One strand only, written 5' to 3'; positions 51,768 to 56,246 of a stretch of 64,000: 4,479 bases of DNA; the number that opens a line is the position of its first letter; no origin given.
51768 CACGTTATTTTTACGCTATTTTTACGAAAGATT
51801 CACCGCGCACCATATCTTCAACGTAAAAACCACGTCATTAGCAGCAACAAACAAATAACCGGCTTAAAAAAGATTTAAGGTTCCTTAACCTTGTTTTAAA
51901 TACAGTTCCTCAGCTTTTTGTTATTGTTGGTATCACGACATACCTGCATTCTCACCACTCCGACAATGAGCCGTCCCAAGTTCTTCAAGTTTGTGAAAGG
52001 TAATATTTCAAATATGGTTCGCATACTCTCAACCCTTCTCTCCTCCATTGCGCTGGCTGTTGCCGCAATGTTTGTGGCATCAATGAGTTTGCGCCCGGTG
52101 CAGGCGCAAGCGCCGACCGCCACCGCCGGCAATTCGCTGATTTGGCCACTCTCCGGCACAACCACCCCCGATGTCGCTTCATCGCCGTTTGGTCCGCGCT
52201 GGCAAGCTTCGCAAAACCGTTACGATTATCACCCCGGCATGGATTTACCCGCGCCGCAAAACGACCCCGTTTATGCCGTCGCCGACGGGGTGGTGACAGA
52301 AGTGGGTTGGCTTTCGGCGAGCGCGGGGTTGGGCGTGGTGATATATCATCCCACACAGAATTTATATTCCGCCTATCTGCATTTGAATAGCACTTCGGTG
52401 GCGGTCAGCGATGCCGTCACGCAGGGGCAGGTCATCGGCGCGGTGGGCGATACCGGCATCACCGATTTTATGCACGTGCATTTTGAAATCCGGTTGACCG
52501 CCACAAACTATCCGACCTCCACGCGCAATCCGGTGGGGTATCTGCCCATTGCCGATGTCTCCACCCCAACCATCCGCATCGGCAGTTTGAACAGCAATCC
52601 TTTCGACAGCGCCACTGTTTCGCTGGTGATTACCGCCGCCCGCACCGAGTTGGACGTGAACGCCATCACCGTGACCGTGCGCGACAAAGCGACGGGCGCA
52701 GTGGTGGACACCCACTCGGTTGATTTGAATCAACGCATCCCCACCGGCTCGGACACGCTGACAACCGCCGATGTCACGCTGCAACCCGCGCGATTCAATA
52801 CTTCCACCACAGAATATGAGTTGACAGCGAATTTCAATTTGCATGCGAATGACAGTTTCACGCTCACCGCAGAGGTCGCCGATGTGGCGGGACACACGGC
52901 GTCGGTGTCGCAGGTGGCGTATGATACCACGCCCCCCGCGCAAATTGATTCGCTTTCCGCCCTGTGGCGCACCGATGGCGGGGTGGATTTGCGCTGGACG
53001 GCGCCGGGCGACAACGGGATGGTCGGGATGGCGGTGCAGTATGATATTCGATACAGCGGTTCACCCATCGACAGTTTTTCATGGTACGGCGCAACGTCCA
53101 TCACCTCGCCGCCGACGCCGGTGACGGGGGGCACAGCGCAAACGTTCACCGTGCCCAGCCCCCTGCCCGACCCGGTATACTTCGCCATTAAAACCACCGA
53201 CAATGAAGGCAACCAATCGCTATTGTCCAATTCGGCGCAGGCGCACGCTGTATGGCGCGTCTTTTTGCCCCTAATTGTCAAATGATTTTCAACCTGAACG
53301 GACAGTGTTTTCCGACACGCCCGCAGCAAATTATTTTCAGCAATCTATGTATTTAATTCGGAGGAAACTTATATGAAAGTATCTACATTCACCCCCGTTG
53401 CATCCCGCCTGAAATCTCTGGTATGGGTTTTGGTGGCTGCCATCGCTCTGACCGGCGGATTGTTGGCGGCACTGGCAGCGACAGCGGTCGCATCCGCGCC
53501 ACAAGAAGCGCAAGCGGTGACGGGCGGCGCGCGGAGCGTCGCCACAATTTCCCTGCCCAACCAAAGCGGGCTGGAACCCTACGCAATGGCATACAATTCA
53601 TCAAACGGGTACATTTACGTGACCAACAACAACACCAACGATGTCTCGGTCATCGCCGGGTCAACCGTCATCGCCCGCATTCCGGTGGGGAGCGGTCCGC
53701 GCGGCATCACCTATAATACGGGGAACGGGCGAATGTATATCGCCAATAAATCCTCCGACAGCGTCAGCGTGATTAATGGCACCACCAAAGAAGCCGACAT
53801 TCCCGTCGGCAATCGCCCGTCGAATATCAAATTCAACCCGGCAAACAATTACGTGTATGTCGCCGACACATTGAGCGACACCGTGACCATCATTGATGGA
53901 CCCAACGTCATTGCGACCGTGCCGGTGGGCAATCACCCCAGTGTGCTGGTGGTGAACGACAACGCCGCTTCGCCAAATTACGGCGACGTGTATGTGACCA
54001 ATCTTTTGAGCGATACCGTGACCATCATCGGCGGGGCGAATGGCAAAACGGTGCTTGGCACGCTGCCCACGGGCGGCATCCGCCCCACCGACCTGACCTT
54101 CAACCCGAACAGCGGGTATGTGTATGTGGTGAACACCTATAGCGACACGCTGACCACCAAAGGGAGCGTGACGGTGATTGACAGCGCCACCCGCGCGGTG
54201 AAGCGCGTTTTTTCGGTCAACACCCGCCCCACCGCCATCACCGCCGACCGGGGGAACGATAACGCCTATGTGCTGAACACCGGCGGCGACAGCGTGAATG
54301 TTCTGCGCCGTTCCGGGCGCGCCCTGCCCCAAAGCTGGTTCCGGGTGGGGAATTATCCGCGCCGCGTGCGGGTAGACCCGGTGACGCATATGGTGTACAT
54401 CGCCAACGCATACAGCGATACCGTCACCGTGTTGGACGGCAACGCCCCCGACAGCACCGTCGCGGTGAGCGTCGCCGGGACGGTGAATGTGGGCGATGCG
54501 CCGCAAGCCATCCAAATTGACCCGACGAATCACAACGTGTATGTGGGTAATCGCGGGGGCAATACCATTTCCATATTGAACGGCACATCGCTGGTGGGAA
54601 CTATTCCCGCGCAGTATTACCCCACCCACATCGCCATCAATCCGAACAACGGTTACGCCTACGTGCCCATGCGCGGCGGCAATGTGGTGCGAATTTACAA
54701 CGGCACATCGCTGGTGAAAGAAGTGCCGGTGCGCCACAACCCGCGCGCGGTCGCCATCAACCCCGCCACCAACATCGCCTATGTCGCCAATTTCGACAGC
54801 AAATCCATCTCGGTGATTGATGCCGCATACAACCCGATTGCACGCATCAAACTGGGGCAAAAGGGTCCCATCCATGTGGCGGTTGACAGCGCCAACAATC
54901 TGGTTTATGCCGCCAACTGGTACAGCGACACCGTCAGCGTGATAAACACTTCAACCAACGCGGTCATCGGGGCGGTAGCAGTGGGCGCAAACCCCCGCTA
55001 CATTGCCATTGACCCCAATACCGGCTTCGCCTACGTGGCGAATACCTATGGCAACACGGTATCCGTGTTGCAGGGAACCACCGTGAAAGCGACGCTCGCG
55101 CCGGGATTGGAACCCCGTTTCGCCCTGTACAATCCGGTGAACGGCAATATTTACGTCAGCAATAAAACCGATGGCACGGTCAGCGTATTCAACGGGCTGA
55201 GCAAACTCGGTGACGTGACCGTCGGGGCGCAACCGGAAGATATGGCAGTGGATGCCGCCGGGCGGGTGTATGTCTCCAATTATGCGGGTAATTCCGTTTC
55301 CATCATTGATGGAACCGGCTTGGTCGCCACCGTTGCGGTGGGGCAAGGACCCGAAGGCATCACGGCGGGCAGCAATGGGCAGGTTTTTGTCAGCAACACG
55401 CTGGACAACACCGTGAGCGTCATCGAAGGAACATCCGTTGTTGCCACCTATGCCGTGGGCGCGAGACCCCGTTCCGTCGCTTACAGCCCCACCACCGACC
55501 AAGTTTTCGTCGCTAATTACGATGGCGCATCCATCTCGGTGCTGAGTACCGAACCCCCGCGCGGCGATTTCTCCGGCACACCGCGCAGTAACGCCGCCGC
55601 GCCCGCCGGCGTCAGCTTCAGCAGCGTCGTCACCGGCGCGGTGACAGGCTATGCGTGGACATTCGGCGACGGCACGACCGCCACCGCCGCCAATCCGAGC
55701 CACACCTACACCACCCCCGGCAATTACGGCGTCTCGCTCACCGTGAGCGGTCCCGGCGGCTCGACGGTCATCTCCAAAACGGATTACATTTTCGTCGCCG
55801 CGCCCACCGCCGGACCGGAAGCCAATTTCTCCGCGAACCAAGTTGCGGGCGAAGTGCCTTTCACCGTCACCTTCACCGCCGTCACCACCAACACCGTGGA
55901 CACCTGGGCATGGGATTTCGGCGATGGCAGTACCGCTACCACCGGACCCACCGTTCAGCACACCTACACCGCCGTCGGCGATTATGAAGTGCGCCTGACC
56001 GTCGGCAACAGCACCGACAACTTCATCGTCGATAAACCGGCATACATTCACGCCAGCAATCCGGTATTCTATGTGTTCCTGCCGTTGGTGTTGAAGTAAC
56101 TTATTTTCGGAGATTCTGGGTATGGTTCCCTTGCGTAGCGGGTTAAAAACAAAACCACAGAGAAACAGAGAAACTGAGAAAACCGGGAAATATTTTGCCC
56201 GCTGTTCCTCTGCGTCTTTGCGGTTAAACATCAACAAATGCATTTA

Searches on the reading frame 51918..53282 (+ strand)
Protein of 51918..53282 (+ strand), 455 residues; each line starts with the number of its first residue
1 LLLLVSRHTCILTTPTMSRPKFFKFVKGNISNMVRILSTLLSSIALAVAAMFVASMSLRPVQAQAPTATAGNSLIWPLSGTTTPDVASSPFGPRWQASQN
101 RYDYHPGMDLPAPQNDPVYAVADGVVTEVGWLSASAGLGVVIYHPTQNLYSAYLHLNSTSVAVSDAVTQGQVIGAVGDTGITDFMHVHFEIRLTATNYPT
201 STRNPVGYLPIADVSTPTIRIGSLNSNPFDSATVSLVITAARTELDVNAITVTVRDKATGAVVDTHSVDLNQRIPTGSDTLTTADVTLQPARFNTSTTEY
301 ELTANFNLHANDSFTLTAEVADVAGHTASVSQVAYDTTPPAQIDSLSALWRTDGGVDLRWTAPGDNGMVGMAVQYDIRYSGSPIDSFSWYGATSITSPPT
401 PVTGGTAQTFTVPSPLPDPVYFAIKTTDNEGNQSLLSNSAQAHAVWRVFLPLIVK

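Call 66: search_protein_families(library=pfam, proteins=[window:51918-53282:+], max_evalue=0.001)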
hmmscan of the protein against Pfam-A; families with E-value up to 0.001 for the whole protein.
window:51918-53282:+ (455 aa): 1 family
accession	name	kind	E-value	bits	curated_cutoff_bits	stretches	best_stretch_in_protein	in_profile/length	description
PF01551.29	Peptidase_M23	-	6.2e-24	84.5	28.7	1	104-194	2-90/96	Peptidase family M23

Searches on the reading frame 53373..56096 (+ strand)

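Call 66: search_protein_families(library=pfam, proteins=[window:53373-56096:+], max_evalue=0.001)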
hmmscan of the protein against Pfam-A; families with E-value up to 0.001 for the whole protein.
window:53373-56096:+ (908 aa): 8 families
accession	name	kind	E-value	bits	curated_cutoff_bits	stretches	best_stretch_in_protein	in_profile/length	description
PF18911.6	PKD_4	-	2.1e-31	108.3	27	2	744-808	21-85/85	PKD domain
PF10282.15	Lactonase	-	4.6e-30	105.4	21.7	1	135-261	181-316/344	Lactonase, 7-bladed beta-propeller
PF00801.26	PKD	-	2.1e-22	79.4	23.5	2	818-880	3-68/80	PKD domain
PF21783.3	YNCE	-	1.6e-16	61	27.1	0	494-571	27-102/339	YNCE-like beta-propeller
PF01436.27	NHL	-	3.2e-10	40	20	0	620-643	3-26/28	NHL repeat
PF24684.1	Vgb_lyase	-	1e-08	34.8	50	0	593-707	26-149/290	Virginiamycin B lyase family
PF20067.5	SSL_N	-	2.9e-08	33.9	18.9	0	617-636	19-38/46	Strictosidine synthase-like, N-terminal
PF23414.1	Beta-prop_EML_2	-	0.00029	20.7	90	0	667-725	8-67/266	Echinoderm microtubule-associated protein second beta-propeller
